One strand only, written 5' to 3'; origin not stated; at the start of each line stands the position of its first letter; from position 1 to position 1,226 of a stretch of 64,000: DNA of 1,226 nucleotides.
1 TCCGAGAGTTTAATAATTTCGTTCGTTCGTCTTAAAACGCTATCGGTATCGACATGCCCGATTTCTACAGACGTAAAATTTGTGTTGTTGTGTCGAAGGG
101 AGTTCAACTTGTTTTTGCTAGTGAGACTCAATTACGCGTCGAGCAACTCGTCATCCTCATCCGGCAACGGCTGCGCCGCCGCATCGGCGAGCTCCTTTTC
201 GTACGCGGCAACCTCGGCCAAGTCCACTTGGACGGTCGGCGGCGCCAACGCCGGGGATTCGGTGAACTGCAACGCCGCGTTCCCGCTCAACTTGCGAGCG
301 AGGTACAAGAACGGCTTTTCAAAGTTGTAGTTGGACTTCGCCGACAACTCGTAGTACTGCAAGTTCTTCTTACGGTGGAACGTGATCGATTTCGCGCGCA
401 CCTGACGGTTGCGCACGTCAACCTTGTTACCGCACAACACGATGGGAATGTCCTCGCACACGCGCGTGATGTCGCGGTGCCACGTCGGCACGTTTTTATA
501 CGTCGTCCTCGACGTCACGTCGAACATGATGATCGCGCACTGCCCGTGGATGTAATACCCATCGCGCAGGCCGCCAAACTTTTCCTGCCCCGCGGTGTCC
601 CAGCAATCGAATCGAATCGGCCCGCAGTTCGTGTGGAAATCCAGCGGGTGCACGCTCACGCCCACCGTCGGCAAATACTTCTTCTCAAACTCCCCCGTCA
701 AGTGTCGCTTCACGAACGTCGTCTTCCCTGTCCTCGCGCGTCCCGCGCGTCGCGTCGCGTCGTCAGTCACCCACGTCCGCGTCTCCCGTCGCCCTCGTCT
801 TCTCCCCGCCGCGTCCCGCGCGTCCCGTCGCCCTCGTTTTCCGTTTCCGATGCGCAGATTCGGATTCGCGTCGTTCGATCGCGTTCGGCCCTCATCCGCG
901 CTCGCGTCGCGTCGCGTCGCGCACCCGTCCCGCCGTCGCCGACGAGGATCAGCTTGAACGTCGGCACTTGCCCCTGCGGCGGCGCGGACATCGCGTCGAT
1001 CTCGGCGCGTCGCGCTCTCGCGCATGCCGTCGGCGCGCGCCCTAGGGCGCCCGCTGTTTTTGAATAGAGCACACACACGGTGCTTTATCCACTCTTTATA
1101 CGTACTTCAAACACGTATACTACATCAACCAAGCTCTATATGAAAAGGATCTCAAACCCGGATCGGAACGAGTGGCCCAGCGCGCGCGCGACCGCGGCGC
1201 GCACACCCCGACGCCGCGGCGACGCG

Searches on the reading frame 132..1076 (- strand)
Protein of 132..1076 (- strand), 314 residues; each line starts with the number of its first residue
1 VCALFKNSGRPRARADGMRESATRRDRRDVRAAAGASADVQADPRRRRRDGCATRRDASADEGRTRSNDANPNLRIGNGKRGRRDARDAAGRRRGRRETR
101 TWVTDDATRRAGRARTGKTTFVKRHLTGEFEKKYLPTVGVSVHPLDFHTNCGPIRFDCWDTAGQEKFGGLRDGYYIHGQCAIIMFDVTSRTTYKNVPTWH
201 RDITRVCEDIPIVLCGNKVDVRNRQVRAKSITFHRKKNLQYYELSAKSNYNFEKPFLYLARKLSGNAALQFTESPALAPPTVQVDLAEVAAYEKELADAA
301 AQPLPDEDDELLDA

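Call 4: search_protein_families(library=pfam, proteins=[window:132-1076:-])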
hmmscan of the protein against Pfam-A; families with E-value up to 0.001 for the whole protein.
window:132-1076:- (314 aa): 3 families
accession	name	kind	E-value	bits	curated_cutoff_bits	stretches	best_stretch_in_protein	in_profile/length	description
PF00071.28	Ras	-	4.4e-42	143.9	21.6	1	112-263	6-160/162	Ras family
PF08477.19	Roc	-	2e-26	93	27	1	112-220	6-119/119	Ras of Complex, Roc, domain of DAPkinase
PF00025.27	Arf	-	5.6e-08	32.9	22.3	1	115-228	24-134/174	ADP-ribosylation factor family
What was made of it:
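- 132..991 (-): Ran GTPase gene. Exon 2 is 132-728, an intron of about 196 nt is 729-924, and exon 1 is 925-991. It is transcribed divergently from SSI across a 243-bp intergenic region. Pfam Ras E 4e-42 (call 4).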
